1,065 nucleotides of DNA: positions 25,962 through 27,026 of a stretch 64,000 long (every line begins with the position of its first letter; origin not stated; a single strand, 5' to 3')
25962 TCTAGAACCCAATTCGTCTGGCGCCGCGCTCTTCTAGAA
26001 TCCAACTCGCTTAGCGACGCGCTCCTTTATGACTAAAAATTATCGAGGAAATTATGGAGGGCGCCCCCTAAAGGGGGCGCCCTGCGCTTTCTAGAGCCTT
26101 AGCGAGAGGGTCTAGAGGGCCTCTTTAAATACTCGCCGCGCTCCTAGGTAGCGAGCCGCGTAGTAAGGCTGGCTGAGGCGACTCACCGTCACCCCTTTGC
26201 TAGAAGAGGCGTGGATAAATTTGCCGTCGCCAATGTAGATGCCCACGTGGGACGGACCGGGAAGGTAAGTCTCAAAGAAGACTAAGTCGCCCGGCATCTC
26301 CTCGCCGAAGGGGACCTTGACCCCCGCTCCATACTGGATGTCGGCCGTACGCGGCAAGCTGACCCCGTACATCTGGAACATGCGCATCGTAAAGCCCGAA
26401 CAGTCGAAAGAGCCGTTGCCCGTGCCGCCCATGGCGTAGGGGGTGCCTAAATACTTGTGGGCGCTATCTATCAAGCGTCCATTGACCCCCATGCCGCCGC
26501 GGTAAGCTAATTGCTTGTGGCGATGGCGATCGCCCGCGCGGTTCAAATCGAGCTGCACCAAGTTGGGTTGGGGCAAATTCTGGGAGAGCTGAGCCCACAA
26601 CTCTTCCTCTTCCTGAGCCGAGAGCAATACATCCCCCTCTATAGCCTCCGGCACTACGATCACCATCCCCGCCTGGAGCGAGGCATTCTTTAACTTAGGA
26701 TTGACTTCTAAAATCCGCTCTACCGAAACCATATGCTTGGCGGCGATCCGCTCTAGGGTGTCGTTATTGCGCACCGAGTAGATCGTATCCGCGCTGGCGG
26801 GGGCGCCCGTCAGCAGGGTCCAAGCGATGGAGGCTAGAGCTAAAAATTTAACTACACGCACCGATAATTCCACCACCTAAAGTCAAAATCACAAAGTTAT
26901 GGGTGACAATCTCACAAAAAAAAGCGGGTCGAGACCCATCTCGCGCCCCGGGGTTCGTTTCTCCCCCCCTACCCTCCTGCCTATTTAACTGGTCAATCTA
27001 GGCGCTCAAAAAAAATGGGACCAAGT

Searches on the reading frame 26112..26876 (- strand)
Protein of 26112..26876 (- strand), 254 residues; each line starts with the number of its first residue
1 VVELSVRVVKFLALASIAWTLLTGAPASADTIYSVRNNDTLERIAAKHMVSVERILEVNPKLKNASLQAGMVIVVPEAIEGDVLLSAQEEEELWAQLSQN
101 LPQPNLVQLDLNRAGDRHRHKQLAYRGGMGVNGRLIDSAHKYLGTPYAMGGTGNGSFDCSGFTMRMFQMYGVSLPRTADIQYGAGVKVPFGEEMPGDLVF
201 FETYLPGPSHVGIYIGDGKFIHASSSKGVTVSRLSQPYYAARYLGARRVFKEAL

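Call 14: search_protein_families(library=pfam, proteins=[window:26112-26876:-])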
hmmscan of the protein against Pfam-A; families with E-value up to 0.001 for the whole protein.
window:26112-26876:- (254 aa): 2 families
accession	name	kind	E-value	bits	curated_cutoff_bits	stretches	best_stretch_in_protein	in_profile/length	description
PF00877.26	NLPC_P60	-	4.1e-30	104.3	23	1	144-248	1-105/105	NlpC/P60 family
PF01476.26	LysM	-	1.5e-11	44.4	20.9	1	33-76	1-43/43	LysM domain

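Call 15: find_encoding_contigs(protein=window:26112-26876:-, flank=6000, max_places=10)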
Protein window:26112-26876:- (254 aa): 2 contigs read that carry it; 2 places shown.
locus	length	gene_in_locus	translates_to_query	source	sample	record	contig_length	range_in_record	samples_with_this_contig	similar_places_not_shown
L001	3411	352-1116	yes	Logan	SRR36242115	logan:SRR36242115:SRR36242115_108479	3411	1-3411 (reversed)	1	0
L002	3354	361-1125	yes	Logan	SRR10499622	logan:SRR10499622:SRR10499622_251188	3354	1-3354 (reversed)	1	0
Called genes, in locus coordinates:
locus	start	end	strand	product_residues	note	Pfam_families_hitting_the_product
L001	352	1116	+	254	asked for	PF01476:LysM, PF00877:NLPC_P60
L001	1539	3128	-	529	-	PF00353:HemolysinCabind, PF14891:Peptidase_M91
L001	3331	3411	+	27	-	?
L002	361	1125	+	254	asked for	PF01476:LysM, PF00877:NLPC_P60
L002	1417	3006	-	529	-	PF00353:HemolysinCabind, PF14891:Peptidase_M91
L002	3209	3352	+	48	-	?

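Call 22: find_homologous_proteins(query=window:26112-26876:-)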
Query window:26112-26876:- (254 aa): 7694 proteins with E <= 0.001 among 8000 candidates; the best 120 are listed.
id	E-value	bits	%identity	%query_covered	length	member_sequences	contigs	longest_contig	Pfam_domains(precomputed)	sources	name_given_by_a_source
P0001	2.3e-161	553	99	98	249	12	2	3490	PF00877.26,PF01476.27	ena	-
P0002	6.3e-112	391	70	97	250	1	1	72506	PF00877.26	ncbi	ncbi:MAG: NlpC/P60 family protein [Candidatus Bruticola sp.]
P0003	1.3e-111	390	69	98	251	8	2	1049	PF00877.26,PF01476.27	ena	-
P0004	1.7e-110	386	69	98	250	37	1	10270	PF00877.26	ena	-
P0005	2.8e-110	386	72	93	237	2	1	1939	PF00877.26,PF01476.27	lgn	-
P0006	5.3e-110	385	68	98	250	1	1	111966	PF00877.26,PF01476.27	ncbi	ncbi:MAG: NlpC/P60 family protein [Candidatus Bruticola sp.]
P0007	4.3e-99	349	71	90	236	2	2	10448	PF00877.26,PF01476.27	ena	-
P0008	5.4e-97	342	68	92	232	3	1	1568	PF00877.26,PF01476.27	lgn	-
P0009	5.9e-96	339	63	97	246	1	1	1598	PF00877.26,PF01476.27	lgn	-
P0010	3.3e-87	310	59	92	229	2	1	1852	PF00877.26,PF01476.27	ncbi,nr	ncbi:LysM peptidoglycan-binding domain-containing C40 family peptidase, partial [bacterium]|nr:LysM 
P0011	2.1e-85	304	59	96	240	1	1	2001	PF00877.26,PF01476.27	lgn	-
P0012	1.1e-81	292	58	89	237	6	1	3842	PF00877.26,PF01476.27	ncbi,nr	ncbi:MAG: LysM peptidoglycan-binding domain-containing C40 family peptidase [bacterium]|nr:LysM pept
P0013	3.7e-80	287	57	96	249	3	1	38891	PF00877.26,PF01476.27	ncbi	-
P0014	5.9e-79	283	54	95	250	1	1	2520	PF00877.26,PF01476.27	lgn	-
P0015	2.9e-77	278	54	96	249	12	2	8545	PF00877.26,PF01476.27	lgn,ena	-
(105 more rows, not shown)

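Call 24: find_encoding_contigs(protein=P0001, flank=6000, max_places=10)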
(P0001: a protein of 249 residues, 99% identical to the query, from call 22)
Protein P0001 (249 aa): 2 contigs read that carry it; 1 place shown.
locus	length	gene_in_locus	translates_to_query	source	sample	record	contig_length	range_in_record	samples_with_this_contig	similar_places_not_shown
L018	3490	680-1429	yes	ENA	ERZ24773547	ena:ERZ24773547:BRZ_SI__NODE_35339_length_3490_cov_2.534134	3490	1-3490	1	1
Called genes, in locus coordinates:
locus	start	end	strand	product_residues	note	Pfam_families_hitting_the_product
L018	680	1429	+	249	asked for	PF01476:LysM, PF00877:NLPC_P60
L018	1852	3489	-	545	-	?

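Call 25: find_encoding_contigs(protein=P0002, flank=8000, max_places=4)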
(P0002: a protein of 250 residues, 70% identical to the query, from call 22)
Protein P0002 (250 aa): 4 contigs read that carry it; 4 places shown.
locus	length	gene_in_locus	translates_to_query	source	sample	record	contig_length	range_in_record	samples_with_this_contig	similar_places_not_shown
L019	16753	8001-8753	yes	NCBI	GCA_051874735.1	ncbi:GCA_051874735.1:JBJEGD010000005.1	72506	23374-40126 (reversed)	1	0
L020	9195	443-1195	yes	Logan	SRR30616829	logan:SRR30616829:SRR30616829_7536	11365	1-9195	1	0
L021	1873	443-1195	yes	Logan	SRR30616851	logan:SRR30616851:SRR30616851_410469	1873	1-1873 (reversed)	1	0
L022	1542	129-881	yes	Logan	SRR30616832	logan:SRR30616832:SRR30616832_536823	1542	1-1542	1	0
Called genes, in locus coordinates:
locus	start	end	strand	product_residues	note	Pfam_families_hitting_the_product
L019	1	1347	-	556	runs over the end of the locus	PF01590:GAF (faint), PF13185:GAF_2 (weak), PF01966:HD, PF13487:HD_5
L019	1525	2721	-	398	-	PF04055:Radical_SAM, PF13186:SPASM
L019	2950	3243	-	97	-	-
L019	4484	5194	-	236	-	PF00687:Ribosomal_L1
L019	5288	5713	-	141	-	PF03946:Ribosomal_L11_N, PF00298:Ribosomal_L11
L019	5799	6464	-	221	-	PF02357:NusG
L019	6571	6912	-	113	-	PF00584:SecE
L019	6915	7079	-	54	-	PF00471:Ribosomal_L33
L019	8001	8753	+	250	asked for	PF00877:NLPC_P60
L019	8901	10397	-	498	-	PF00353:HemolysinCabind (faint), PF14891:Peptidase_M91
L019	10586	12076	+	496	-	PF03772:Competence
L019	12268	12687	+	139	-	PF00692:dUTPase, PF22769:DCD (weak)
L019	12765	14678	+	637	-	PF20225:DUF6584 (faint), PF07719:TPR_2 (faint), PF13174:TPR_6 (faint), PF13176:TPR_7 (faint), PF13181:TPR_8 (faint), PF13424:TPR_12 (faint), PF13428:TPR_14 (faint), PF13432:TPR_16 (faint), +2 more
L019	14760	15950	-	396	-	PF02666:PS_Dcarbxylase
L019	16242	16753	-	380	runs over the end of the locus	PF01339:CheB_methylest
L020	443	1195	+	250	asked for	PF00877:NLPC_P60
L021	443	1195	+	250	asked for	PF00877:NLPC_P60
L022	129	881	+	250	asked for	PF00877:NLPC_P60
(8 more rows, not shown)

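Call 26: find_encoding_contigs(protein=P0006, flank=8000, max_places=4)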
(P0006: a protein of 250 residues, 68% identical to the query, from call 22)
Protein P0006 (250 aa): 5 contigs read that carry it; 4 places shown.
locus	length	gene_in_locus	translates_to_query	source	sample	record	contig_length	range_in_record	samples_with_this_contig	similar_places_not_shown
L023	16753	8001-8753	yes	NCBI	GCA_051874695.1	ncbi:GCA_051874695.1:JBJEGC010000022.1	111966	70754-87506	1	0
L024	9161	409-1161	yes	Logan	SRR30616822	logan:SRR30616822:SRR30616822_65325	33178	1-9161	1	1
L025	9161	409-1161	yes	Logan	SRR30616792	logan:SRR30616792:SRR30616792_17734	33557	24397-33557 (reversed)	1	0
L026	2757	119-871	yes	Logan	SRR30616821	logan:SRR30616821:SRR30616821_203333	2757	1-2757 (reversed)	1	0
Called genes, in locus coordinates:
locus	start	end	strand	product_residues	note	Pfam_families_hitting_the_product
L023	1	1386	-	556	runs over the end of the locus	PF13185:GAF_2 (weak), PF01966:HD, PF13487:HD_5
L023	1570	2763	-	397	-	PF04055:Radical_SAM, PF13186:SPASM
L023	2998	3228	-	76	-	-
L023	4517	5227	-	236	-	PF00687:Ribosomal_L1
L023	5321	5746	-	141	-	PF03946:Ribosomal_L11_N, PF00298:Ribosomal_L11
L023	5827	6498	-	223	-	PF02357:NusG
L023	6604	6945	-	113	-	PF00584:SecE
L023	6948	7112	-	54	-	PF00471:Ribosomal_L33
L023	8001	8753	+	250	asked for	PF01476:LysM (weak), PF00877:NLPC_P60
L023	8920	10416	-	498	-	PF00353:HemolysinCabind, PF14891:Peptidase_M91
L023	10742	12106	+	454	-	PF03772:Competence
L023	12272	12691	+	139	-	PF00692:dUTPase, PF22769:DCD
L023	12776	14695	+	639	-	PF14559:TPR_19 (faint), PF07719:TPR_2 (faint), PF13176:TPR_7 (faint), PF13181:TPR_8 (faint), PF13428:TPR_14 (faint), PF13432:TPR_16 (faint), PF20225:DUF6584 (faint), PF13414:TPR_11 (faint)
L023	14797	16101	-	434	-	PF02666:PS_Dcarbxylase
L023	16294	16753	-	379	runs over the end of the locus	PF01339:CheB_methylest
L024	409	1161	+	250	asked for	PF01476:LysM (weak), PF00877:NLPC_P60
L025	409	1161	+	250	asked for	PF01476:LysM (weak), PF00877:NLPC_P60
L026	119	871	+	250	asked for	PF01476:LysM (weak), PF00877:NLPC_P60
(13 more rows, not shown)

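Call 38: find_encoding_contigs(protein=P0007, flank=4000, max_places=4)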
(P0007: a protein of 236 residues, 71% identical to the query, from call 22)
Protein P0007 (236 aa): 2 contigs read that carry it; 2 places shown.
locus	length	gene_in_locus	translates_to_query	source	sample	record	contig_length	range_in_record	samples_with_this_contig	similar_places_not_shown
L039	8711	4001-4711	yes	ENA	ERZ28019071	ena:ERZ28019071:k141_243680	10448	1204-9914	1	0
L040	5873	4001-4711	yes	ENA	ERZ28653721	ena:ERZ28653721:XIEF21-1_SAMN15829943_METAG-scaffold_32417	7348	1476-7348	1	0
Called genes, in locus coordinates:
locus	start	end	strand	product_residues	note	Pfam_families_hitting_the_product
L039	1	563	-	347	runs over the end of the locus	PF04015:DUF362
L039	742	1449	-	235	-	PF00687:Ribosomal_L1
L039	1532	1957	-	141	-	PF03946:Ribosomal_L11_N, PF00298:Ribosomal_L11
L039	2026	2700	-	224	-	PF02357:NusG, PF00467:KOW (weak)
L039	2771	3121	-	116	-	PF00584:SecE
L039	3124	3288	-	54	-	PF00471:Ribosomal_L33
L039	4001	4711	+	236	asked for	PF01476:LysM, PF00877:NLPC_P60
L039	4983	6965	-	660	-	-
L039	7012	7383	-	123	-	PF00692:dUTPase, PF22769:DCD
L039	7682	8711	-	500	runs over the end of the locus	PF03772:Competence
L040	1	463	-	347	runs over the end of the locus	PF04015:DUF362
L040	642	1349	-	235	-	PF00687:Ribosomal_L1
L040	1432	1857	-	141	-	PF03946:Ribosomal_L11_N, PF00298:Ribosomal_L11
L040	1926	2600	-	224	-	PF02357:NusG, PF00467:KOW (weak)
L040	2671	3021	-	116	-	PF00584:SecE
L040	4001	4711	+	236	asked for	PF01476:LysM, PF00877:NLPC_P60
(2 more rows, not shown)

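Call 39: find_encoding_contigs(protein=P0004, flank=4000, max_places=4)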
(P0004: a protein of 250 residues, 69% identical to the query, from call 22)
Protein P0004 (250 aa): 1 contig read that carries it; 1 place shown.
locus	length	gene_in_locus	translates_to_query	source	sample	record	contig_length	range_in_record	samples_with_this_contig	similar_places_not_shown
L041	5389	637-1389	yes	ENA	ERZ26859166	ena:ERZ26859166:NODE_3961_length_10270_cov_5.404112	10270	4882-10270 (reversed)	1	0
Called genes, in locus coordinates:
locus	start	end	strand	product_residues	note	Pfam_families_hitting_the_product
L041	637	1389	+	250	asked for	PF00877:NLPC_P60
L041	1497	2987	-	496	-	PF00353:HemolysinCabind (faint), PF14891:Peptidase_M91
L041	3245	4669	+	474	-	PF03772:Competence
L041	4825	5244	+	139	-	PF22769:DCD (weak), PF00692:dUTPase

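Call 40: find_encoding_contigs(protein=P0005, flank=4000, max_places=4)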
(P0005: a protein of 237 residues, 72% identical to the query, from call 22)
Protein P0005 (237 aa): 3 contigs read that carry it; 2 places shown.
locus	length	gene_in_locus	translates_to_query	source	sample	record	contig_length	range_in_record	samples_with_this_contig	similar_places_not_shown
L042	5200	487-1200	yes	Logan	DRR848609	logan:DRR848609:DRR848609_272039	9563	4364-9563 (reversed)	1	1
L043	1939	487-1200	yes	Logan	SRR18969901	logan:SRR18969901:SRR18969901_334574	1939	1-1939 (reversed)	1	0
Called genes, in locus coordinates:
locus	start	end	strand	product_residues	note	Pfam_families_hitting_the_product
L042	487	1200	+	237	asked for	PF01476:LysM, PF00877:NLPC_P60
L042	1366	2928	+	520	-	PF03772:Competence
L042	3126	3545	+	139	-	PF22769:DCD (weak), PF00692:dUTPase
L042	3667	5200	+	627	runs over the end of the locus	PF12895:ANAPC3 (faint), PF07719:TPR_2 (faint), PF13428:TPR_14 (faint), PF13432:TPR_16 (faint), PF14559:TPR_19 (faint), PF13181:TPR_8 (faint)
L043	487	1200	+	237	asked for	PF01476:LysM, PF00877:NLPC_P60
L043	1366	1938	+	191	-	?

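Call 50: list_cluster_members(proteins=[P0001])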
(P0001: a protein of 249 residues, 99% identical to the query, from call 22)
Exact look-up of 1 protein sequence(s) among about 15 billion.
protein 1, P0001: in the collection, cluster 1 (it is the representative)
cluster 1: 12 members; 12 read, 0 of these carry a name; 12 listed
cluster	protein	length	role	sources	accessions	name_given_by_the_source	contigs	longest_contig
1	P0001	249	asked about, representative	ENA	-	-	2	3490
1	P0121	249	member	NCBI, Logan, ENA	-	-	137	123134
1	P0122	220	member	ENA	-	-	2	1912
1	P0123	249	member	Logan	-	-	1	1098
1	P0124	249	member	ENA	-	-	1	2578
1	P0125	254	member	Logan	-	-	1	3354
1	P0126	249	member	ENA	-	-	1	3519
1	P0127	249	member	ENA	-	-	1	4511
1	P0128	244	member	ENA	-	-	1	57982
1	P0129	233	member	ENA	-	-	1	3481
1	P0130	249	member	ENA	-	-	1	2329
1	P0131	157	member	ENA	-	-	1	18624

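Call 51: find_encoding_contigs(protein=P0121, flank=2500, max_places=10)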
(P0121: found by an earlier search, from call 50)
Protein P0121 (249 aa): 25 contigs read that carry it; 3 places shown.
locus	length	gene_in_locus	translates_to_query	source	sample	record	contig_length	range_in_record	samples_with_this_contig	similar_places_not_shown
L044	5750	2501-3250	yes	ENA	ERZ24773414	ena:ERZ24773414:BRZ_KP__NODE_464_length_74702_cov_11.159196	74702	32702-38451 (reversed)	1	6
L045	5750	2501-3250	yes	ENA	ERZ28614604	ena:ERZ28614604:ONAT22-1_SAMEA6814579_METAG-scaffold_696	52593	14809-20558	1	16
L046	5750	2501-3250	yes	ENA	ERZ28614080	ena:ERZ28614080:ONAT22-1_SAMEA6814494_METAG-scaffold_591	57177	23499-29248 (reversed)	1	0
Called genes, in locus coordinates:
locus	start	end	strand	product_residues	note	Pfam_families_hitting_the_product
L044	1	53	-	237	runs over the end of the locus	PF00687:Ribosomal_L1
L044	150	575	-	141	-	PF03946:Ribosomal_L11_N, PF00298:Ribosomal_L11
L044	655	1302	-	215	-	PF02357:NusG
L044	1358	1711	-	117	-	PF00584:SecE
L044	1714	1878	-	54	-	PF00471:Ribosomal_L33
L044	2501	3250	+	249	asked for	PF01476:LysM, PF00877:NLPC_P60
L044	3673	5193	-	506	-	PF00353:HemolysinCabind, PF14891:Peptidase_M91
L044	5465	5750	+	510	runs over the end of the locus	PF03772:Competence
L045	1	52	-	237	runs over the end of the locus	PF00687:Ribosomal_L1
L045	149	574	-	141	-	PF03946:Ribosomal_L11_N, PF00298:Ribosomal_L11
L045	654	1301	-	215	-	PF02357:NusG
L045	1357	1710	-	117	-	PF00584:SecE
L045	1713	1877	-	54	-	PF00471:Ribosomal_L33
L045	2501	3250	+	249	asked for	PF01476:LysM, PF00877:NLPC_P60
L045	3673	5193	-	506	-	PF00353:HemolysinCabind, PF14891:Peptidase_M91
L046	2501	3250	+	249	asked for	PF01476:LysM, PF00877:NLPC_P60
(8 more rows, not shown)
